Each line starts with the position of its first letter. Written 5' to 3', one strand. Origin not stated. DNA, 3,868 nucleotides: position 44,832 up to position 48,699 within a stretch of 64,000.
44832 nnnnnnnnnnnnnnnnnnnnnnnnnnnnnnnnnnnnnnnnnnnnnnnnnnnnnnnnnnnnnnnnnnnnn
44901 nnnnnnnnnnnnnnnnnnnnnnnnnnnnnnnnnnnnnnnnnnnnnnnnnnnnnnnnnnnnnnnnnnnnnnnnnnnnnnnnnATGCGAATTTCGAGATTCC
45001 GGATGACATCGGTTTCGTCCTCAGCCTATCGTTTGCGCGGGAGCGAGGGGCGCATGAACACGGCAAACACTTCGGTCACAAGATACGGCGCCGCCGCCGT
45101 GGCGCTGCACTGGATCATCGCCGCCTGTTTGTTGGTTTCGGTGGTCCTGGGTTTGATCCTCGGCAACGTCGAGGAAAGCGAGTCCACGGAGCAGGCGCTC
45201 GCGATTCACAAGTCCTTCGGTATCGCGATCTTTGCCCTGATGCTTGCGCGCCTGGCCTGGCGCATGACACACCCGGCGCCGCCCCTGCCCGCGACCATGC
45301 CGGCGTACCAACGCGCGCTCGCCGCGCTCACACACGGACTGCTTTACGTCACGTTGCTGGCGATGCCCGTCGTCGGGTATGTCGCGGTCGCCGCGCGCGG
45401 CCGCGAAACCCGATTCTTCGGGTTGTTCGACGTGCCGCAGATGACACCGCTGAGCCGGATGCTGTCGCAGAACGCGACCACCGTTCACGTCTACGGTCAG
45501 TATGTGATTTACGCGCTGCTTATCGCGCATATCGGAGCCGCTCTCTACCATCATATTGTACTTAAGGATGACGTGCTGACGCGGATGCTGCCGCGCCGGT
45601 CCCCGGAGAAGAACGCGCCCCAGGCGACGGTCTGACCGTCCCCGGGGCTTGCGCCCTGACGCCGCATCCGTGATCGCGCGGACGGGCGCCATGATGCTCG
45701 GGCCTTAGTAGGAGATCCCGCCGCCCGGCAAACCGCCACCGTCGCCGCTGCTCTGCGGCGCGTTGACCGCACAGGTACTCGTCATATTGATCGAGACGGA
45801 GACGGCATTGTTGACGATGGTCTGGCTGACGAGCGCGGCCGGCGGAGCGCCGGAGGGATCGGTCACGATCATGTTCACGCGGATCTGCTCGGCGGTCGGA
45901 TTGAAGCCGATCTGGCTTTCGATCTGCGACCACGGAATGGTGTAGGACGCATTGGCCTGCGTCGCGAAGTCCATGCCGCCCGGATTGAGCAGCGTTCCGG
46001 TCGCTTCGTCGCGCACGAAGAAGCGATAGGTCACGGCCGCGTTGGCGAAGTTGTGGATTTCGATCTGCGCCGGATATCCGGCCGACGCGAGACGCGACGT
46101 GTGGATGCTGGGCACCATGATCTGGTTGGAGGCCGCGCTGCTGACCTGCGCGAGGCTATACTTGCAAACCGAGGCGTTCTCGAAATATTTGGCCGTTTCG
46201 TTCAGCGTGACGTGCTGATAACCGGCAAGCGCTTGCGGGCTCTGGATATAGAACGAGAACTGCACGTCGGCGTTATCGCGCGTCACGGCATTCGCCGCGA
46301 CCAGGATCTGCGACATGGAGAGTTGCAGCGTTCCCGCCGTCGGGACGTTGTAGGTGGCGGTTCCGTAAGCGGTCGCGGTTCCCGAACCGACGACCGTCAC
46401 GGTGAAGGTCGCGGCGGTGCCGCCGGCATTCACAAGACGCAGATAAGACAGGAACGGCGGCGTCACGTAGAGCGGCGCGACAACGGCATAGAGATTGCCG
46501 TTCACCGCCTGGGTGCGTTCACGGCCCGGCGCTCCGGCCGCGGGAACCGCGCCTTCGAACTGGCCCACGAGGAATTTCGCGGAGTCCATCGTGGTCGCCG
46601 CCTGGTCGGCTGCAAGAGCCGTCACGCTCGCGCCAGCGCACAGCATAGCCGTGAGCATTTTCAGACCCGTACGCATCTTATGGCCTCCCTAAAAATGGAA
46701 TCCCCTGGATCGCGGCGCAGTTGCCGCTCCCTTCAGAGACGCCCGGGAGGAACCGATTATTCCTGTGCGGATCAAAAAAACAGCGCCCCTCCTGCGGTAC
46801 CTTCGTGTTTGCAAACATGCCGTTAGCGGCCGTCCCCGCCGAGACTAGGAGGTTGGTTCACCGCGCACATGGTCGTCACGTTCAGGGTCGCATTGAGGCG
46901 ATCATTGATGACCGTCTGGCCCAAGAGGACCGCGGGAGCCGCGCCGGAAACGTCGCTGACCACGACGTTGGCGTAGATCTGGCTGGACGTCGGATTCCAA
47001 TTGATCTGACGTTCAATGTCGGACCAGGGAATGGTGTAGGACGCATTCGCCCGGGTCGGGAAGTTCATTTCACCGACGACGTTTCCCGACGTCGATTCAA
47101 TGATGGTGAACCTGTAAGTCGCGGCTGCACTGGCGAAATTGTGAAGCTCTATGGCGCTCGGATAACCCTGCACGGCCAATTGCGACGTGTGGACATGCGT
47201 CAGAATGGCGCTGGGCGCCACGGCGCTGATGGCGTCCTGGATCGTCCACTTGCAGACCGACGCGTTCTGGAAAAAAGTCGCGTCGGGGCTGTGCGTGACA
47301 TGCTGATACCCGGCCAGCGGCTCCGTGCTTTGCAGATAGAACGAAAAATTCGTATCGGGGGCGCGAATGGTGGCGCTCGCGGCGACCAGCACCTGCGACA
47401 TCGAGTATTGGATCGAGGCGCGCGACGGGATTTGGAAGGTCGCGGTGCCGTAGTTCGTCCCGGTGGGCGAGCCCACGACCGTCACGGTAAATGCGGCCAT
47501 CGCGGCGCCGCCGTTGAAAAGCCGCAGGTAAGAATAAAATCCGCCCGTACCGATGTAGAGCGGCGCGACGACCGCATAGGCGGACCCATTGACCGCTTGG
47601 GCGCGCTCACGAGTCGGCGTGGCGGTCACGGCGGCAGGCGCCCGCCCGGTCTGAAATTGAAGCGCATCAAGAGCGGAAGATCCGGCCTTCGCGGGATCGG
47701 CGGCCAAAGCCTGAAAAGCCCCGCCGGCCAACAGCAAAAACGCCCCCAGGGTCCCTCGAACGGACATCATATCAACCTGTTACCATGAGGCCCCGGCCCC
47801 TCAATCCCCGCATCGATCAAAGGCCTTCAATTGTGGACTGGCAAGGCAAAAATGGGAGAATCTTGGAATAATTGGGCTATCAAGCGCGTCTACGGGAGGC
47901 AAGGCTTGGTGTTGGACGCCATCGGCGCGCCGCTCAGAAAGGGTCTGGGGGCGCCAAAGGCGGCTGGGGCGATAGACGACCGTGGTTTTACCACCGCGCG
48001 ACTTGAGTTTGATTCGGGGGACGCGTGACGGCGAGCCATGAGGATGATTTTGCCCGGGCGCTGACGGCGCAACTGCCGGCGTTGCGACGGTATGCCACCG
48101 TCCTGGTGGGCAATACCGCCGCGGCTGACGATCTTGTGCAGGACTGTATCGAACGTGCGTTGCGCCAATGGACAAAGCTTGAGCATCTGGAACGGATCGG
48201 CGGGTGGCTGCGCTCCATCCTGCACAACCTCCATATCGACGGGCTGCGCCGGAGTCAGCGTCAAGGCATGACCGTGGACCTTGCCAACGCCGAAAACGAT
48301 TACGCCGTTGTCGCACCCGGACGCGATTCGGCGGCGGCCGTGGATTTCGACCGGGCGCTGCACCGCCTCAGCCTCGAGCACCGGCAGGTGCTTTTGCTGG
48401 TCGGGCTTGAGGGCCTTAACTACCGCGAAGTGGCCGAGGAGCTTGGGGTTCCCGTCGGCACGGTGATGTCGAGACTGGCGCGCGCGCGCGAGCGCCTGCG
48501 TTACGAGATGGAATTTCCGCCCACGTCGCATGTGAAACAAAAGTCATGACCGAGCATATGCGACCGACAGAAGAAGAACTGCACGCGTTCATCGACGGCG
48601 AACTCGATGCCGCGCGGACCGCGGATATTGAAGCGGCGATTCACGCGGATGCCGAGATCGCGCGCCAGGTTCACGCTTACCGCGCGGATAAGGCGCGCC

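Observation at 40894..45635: MtrAB/MtoAB/PioAB-like porin-cytochrome conduit with non-canonical partners (EB_dh-type cytochrome c and cytochrome b561)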

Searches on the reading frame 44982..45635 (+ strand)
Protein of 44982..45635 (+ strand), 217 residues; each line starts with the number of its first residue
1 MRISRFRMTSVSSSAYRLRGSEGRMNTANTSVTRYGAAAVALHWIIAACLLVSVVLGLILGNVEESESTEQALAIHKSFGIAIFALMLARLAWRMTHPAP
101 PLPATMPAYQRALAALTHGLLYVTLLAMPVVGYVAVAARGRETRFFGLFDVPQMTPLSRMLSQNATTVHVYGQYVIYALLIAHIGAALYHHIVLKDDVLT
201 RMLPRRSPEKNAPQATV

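Call 3: search_protein_families(library=pfam, proteins=[window:44982-45635:+], max_evalue=0.01)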
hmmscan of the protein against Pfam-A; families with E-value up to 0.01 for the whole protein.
window:44982-45635:+ (217 aa): 1 family
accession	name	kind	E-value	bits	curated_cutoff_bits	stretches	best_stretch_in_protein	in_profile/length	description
PF01292.26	Ni_hydr_CYTB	-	4.6e-29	101.9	30.1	1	34-204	1-178/179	Prokaryotic cytochrome b561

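Call 4: search_protein_families(library=ncbifam, proteins=[window:44982-45635:+], max_evalue=0.01)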
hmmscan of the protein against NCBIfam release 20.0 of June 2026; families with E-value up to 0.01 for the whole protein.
window:44982-45635:+ (217 aa): 3 families
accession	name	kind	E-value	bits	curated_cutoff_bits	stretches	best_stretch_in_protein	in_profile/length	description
NF008566.0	PRK11513.1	equivalog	8.4e-21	74.5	170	1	34-206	4-174/176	cytochrome b561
NF007551.0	PRK10171.1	equivalog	0.0003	20.5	442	0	35-75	12-54/235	Ni/Fe-hydrogenase b-type cytochrome subunit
TIGR02125.1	CytB-hydogenase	equivalog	0.0043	16.6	121.5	0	113-202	116-203/212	Ni/Fe-hydrogenase, b-type cytochrome subunit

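Call 90: find_homologous_proteins(query=window:45054-45635:+, max_evalue=1e-10)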
Query window:45054-45635:+ (193 aa): 1071 proteins with E <= 1e-10 among 2020 candidates; the best 120 are listed.
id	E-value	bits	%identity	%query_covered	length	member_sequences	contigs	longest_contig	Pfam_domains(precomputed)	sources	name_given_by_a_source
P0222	1.4e-118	411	100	100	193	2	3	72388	PF01292.27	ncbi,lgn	-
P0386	1.3e-107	375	89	100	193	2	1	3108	PF01292.27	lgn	-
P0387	8.9e-105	366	88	100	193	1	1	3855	PF01292.27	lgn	-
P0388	3.2e-100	351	83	100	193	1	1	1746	PF01292.27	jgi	jgi:cytochrome b561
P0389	1.7e-99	349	88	94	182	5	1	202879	PF01292.27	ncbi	ncbi:MAG: cytochrome b [Rhodospirillaceae bacterium]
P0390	1.0e-97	343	85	95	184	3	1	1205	PF01292.27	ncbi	-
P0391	3.6e-96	338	81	99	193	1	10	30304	PF01292.27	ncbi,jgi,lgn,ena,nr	ncbi:MAG: cytochrome b [Proteobacteria bacterium]|nr:cytochrome b [Pseudomonadota bacterium]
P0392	6.0e-96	337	79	99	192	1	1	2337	PF01292.27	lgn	-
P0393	3.9e-95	335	78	100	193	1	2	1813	PF01292.27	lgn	-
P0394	6.4e-94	331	75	100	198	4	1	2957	PF01292.27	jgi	jgi:cytochrome b561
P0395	2.1e-93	329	77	99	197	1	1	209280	PF01292.27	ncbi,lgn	ncbi:MAG: cytochrome b [Rhodospirillaceae bacterium]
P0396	1.3e-90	320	75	99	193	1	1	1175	PF01292.27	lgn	-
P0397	7.6e-89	314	75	95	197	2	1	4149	PF01292.27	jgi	-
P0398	3.5e-88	312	74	100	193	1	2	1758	PF01292.27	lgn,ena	-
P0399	6.2e-88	311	76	97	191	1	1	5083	PF01292.27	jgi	jgi:cytochrome b561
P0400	1.5e-87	310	75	96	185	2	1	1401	PF01292.27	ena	-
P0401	2.9e-86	306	74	100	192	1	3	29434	PF01292.27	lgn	-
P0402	5.9e-85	302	72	98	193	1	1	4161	PF01292.27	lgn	-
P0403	1.3e-84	300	72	100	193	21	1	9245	PF01292.27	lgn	-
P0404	5.5e-84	298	72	98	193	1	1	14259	PF01292.27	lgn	-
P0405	1.0e-83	298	74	95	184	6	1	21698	PF01292.27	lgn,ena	-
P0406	5.8e-83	295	75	94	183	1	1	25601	PF01292.27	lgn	-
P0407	5.5e-82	292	69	100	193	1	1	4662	PF01292.27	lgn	-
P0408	1.2e-81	291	68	98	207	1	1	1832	PF01292.27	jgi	jgi:cytochrome b561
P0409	1.3e-69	252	61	95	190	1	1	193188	PF01292.27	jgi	-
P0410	1.5e-69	251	66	91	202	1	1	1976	PF01292.27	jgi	jgi:cytochrome b561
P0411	3.1e-61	224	60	90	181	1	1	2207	PF01292.27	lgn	-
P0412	2.2e-60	222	53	99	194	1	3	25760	PF01292.27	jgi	jgi:cytochrome b561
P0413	4.2e-60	221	78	67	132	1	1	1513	PF01292.27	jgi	jgi:cytochrome b561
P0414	8.9e-59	216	55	95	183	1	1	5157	PF01292.27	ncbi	-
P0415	2.3e-56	208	56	91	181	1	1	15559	PF01292.27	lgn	-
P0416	1.1e-54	203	55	89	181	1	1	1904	PF01292.27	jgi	jgi:cytochrome b561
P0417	3.2e-54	202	52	93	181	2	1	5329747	PF01292.27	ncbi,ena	-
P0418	8.0e-54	200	54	91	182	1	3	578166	PF01292.27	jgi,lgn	jgi:cytochrome b561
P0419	1.3e-53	200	51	92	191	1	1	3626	PF01292.27,PF09990.15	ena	-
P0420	9.2e-53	197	52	92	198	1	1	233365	PF01292.27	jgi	-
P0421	1.3e-52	196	51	93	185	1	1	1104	PF01292.27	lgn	-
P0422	4.4e-52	195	53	92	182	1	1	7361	PF01292.27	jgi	jgi:cytochrome b561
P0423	6.9e-52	194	54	96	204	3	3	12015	PF01292.27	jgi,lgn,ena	-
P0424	2.4e-50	189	51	96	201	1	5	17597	PF01292.27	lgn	-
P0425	3.1e-49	185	51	89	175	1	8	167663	PF01292.27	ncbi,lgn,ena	-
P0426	4.0e-49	185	48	93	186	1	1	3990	PF01292.27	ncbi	-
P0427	5.6e-49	184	51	95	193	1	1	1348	PF01292.27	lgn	-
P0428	1.4e-48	183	51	96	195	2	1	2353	PF01292.27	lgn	-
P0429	3.7e-43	166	46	94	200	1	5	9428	PF01292.27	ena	-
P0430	8.4e-43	164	60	68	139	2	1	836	PF01292.27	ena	-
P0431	1.7e-40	157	46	95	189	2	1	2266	PF01292.27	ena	-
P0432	5.3e-40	155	48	93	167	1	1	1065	PF01292.27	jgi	jgi:cytochrome b561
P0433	5.6e-40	155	45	91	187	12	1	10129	PF01292.27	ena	-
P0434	8.7e-40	155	45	96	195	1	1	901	PF01292.27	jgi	jgi:cytochrome b561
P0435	1.3e-39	154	44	91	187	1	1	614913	PF01292.27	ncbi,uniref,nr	ncbi:cytochrome b [Pseudomarimonas salicorniae]|uniref:Cytochrome b n=1 Tax=Pseudomarimonas salicorn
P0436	1.9e-39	153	48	78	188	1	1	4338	PF01292.27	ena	-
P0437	4.9e-39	152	46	93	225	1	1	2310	PF01292.27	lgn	-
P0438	6.9e-39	152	42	95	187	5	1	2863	PF01292.27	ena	-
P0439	2.0e-38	150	50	81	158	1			PF01292.27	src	-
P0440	3.8e-38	149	41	93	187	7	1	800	PF01292.27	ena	-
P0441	4.6e-38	149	42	92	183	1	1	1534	PF01292.27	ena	-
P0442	4.8e-38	149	43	97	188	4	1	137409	PF01292.27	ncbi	ncbi:MAG: cytochrome b [Inquilinaceae bacterium]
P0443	6.9e-38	148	45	95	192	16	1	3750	PF01292.27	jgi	jgi:cytochrome b561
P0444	1.4e-37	147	42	92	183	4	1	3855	PF01292.27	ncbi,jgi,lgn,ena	-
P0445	3.2e-37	146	44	90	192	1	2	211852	PF01292.27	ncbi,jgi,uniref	ncbi:cytochrome b [Inquilinus sp.]|jgi:cytochrome b561|uniref:cytochrome b n=1 Tax=Inquilinus sp. Ta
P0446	4.1e-37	146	41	93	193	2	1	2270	PF01292.27,PF03188.22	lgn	-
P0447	5.7e-37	145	39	98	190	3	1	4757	PF01292.27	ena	-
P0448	7.0e-37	145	46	91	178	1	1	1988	PF01292.27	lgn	-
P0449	7.3e-37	145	46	91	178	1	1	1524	PF01292.27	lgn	-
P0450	8.4e-37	145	43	93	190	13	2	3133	PF01292.27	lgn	-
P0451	1.0e-36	145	44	95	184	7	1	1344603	PF01292.27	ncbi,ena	-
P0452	1.1e-36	144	43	90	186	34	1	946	PF01292.27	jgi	jgi:cytochrome b561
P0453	1.3e-36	144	41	92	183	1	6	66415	PF01292.27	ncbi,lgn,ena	-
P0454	1.6e-36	144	41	92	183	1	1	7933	PF01292.27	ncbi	ncbi:MAG: cytochrome b [Thiobacillaceae bacterium]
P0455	1.6e-36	144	45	91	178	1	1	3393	PF01292.27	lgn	-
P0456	1.7e-36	144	40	93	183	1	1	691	PF01292.27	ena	-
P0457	2.0e-36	144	42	93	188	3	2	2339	PF01292.27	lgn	-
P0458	2.2e-36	143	45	91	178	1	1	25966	PF01292.27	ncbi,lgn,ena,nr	ncbi:MAG: hypothetical protein PWP40_1377 [Rhodocyclaceae bacterium]|nr:hypothetical protein [Rhodoc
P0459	2.6e-36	143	40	92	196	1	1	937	PF01292.27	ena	-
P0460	2.6e-36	143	45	91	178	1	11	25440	PF01292.27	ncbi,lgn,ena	-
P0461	2.7e-36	143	45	91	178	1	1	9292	PF01292.27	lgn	-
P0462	3.0e-36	143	40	92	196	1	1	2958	PF01292.27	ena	-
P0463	3.0e-36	143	42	89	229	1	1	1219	PF01292.27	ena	-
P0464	3.8e-36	143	41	92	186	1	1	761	PF01292.27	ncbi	-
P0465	4.4e-36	142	44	93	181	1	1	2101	PF01292.27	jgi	jgi:cytochrome b561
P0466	4.5e-36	142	42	93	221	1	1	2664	PF01292.27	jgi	jgi:cytochrome b561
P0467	4.6e-36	142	42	95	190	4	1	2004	PF01292.27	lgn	-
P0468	5.5e-36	142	44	92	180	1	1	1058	PF01292.27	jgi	jgi:cytochrome b561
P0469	5.6e-36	142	44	89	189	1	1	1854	PF01292.27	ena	-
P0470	5.9e-36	142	43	90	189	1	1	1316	PF01292.27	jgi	jgi:cytochrome b561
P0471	5.9e-36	142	42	93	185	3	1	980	PF01292.27,PF03188.22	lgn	-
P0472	6.4e-36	142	43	91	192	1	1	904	PF01292.27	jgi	-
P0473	1.1e-35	141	42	93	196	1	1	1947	PF01292.27,PF03188.22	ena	-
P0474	1.2e-35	141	41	93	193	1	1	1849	PF01292.27,PF03188.22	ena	-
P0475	1.3e-35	141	43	93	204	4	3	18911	PF01292.27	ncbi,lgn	-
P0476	1.5e-35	141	42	93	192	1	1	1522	PF01292.27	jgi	-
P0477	1.5e-35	141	41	93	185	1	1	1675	PF01292.27,PF03188.22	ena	-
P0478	1.5e-35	141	40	93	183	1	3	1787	PF01292.27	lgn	-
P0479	1.6e-35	141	44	93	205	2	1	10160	PF01292.27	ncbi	-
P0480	1.6e-35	141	44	92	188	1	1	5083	PF01292.27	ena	-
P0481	2.0e-35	140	40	89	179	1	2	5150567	PF01292.27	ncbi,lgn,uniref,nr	ncbi:cytochrome b [Thauera sinica]|uniref:Cytochrome b n=1 Tax=Thauera sinica TaxID=2665146 RepID=A0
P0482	2.1e-35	140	43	93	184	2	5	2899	PF01292.27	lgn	-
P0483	2.1e-35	140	43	91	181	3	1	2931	PF01292.27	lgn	-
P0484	2.6e-35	140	45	93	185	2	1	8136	PF01292.27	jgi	jgi:cytochrome b561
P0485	2.6e-35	140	44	90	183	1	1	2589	PF01292.27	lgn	-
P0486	3.0e-35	140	42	95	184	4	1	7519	PF01292.27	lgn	-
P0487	3.2e-35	140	42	91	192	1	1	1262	PF01292.27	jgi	jgi:cytochrome b561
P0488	3.5e-35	140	44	88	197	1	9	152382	PF01292.27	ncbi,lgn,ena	-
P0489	3.8e-35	139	42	90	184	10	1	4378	PF01292.27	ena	-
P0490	3.9e-35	139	42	93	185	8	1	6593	PF01794.26,PF01292.27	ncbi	ncbi:MAG: cytochrome b [Rhodoplanes sp.]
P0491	4.1e-35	139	40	92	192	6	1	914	PF01292.27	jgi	jgi:cytochrome b561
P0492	4.1e-35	139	44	88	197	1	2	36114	PF01292.27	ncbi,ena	-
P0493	4.2e-35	139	42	94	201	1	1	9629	PF01292.27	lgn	-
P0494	4.4e-35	139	40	93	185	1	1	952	PF01292.27,PF03188.22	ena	-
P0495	4.4e-35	139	44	93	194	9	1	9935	PF01292.27,PF03188.22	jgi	jgi:cytochrome b561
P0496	4.4e-35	139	44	89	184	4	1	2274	PF01292.27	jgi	jgi:cytochrome b561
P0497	4.7e-35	139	41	97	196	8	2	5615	PF01292.27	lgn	-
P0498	4.7e-35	139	41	89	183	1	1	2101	PF01292.27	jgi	jgi:cytochrome b561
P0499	4.9e-35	139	41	92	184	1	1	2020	PF01292.27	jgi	jgi:cytochrome b561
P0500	4.9e-35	139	41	93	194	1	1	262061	PF01794.26,PF01292.27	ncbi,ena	-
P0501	5.0e-35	139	44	88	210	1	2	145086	PF01292.27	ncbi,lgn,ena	-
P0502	5.1e-35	139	44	88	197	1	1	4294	PF01292.27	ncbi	-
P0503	5.1e-35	139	41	98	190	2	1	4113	PF01292.27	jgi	jgi:cytochrome b561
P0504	5.6e-35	139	40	93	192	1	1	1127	PF01292.27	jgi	jgi:cytochrome b561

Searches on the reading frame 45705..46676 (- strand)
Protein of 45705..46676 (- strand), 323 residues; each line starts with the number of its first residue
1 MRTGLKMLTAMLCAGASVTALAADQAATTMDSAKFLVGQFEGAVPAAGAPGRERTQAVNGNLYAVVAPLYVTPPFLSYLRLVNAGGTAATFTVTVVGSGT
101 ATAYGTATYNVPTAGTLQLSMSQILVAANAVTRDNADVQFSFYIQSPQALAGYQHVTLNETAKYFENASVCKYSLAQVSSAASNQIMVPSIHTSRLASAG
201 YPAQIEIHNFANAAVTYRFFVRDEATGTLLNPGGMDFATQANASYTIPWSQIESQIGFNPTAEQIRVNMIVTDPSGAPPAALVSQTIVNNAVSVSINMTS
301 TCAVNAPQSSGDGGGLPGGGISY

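Call 3: search_protein_families(library=pfam, proteins=[window:45705-46676:-], max_evalue=0.01)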
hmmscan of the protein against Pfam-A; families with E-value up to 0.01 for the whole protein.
window:45705-46676:- (323 aa): 0 families

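Call 4: search_protein_families(library=ncbifam, proteins=[window:45705-46676:-], max_evalue=0.01)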
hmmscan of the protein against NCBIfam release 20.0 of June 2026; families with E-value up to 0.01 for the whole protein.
window:45705-46676:- (323 aa): 0 families

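Call 33: find_homologous_proteins(query=window:45705-46676:-, max_evalue=0.001)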
Query window:45705-46676:- (323 aa): 79 proteins with E <= 0.001 among 8000 candidates.
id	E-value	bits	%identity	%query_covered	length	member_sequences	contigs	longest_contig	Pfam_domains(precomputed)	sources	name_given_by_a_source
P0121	1.2e-187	640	92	96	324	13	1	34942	-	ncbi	-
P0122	1.2e-174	598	86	100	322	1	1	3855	-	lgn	-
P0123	4.3e-169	579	84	96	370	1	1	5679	-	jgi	jgi:hypothetical protein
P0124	4.4e-157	540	79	95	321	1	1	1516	-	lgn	-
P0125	1.7e-150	518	76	96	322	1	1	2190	-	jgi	jgi:hypothetical protein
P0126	1.1e-148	512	74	96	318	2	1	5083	-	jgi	jgi:hypothetical protein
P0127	1.7e-148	512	76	100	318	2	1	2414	-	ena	-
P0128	3.4e-147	507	74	94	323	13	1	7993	-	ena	-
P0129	1.4e-144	499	74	95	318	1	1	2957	-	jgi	jgi:hypothetical protein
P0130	4.7e-141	487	71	94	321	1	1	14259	-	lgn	-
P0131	1.2e-139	483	70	94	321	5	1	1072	-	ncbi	-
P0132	5.4e-139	481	71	100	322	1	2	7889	-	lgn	-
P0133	4.3e-138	478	72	98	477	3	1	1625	-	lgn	-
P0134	6.3e-138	477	70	100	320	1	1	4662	-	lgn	-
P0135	2.4e-136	472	70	94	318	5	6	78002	-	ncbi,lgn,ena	-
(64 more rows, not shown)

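Call 45: predict_structure(alignment_id=A2)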
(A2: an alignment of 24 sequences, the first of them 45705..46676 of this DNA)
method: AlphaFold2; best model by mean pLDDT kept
length: 323 residues; sequences in the alignment: 24
mean_pLDDT: 80.3   pTM: 0.74
mean pLDDT of the five models: 80.3, 77.8, 77.1, 73.9, 73.7
residues with pLDDT >= 90: 171; 70-90: 74; 50-70: 11; < 50: 67
segments of 3 or more residues with pLDDT < 50: 1-31, 33-55, 311-323
pLDDT, mean of each block of 10 residues (from residue 1): 42 46 42 44 40 49 85 90 93 92 94 95 95 88 92 93 87 85 89 94 96 96 94 94 96 95 95 91 92 86 77 34 30
secondary structure, 60 per line:
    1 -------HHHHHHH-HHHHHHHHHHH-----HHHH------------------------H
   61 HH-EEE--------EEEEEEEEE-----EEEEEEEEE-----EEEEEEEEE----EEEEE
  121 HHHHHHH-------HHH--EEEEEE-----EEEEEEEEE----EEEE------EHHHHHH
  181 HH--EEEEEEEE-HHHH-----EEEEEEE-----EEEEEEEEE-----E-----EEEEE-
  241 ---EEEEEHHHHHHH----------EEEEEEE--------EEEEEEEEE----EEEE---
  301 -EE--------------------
elements in order: H8-14 H16-26 H32-35 E64-66 E75-83 E89-97 E103-111 E116-120 H121-127 E140-145 E151-159 E164-167 H175-182 E185-192 H194-197 E203-209 E215-223 E235-239 E244-248 H249-255 E266-272 E281-289 E294-297

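Call 48: fold_search(model_id=the predicted structure, library=pdb)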
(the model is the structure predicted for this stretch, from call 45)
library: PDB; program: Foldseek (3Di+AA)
matches with E <= 10: 1184; with E <= 0.001: 4
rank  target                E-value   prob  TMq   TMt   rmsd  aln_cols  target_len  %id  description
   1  4h3w_A                7.0e-04  0.38  0.13  0.13  22.1       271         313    9  Crystal structure of a putative secreted protein (BDI_1231) from Parabacteroides distasonis ATCC 8503 at 2.00 A resolu (released 2012-11-14)
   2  4kkr_A                7.8e-04  0.63  0.17  0.22  18.0       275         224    9  Crystal structure of Vibrio cholerae RbmA (crystal form 3) (released 2013-05-22)
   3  4kkp_A                9.3e-04  0.60  0.17  0.21  18.0       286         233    9  Crystal structure of Vibrio cholerae RbmA (crystal form 2) (released 2013-05-22)
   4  4h3w_B                9.8e-04  0.60  0.17  0.18  21.6       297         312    7  Crystal structure of a putative secreted protein (BDI_1231) from Parabacteroides distasonis ATCC 8503 at 2.00 A resolu (released 2012-11-14)
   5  4kkq_A                1.4e-03  0.57  0.18  0.24  17.7       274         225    9  Crystal structure of Vibrio cholerae RbmA (crystal form 1) (released 2013-05-22)
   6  4kkq_B                1.9e-03  0.60  0.18  0.23  18.0       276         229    9  Crystal structure of Vibrio cholerae RbmA (crystal form 1) (released 2013-05-22)
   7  7r8u_LLL              1.9e-03  0.18  0.11  0.15  18.6       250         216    7  LOX-1 - Structural and Functional Studies of a Receptor Implicated in Atherosclerosis (released 2022-06-01)
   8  4be5_A                2.2e-03  0.47  0.17  0.23  17.6       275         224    8  V. cholera biofilm scaffolding protein RbmA (released 2013-12-18)
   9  4kkp_B                2.8e-03  0.51  0.17  0.22  18.0       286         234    9  Crystal structure of Vibrio cholerae RbmA (crystal form 2) (released 2013-05-22)
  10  2a9m_B                3.7e-03  0.15  0.12  0.15  18.3       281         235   11  Structural Analysis of a Tight-binding Fluorescein-scFv; apo form (released 2005-10-25)
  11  2ii8_F                5.7e-03  1.00  0.23  0.71   6.5       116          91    8  Anabaena sensory rhodopsin transducer (released 2007-03-20)
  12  7qyd_B                6.4e-03  0.25  0.16  0.10  15.3       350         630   11  mosquitocidal Cry11Ba determined at pH 6.5 from naturally-occurring nanocrystals by Serial femtosecond crystallography (released 2022-07-27)
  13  8ef1_L                6.8e-03  0.13  0.11  0.14  20.3       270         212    8  Crystal structure of a NHP anti-ZIKV neutralizing antibody rhMZ103-A (released 2023-08-30)
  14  8tft_M                7.5e-03  0.12  0.11  0.15  20.6       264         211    9  Fab of O13-1 human IgG1 antibody bound to IgV domain of human TIM-3 (released 2024-08-28)
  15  2ii7_F                8.0e-03  1.00  0.24  0.75   2.9       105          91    8  Anabaena sensory rhodopsin transducer (released 2007-03-20)
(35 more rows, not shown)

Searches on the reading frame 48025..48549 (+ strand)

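Call 53: search_protein_families(library=pfam, proteins=[window:48025-48549:+], max_evalue=0.001)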
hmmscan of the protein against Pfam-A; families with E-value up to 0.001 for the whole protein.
window:48025-48549:+ (174 aa): 6 families
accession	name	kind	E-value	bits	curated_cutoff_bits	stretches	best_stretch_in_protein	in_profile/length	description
PF08281.18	Sigma70_r4_2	-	2.6e-15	56.2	25.7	1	107-158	3-54/54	Sigma-70, region 4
PF22029.2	PhyR_sigma2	-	7.9e-13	48.7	27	1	14-62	2-50/55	Sigma2 domain of PhyR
PF04542.20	Sigma70_r2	-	1.8e-12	47.3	24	1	17-79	6-70/71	Sigma-70 region 2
PF04545.22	Sigma70_r4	-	6.5e-12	45.2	24.1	1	111-159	1-49/50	Sigma-70, region 4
PF07638.17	Sigma70_ECF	-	1.5e-05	25.5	21.1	1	71-162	88-183/185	ECF sigma factor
PF13384.12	HTH_23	-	0.0005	20.3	24.6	0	121-154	8-41/50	Homeodomain-like domain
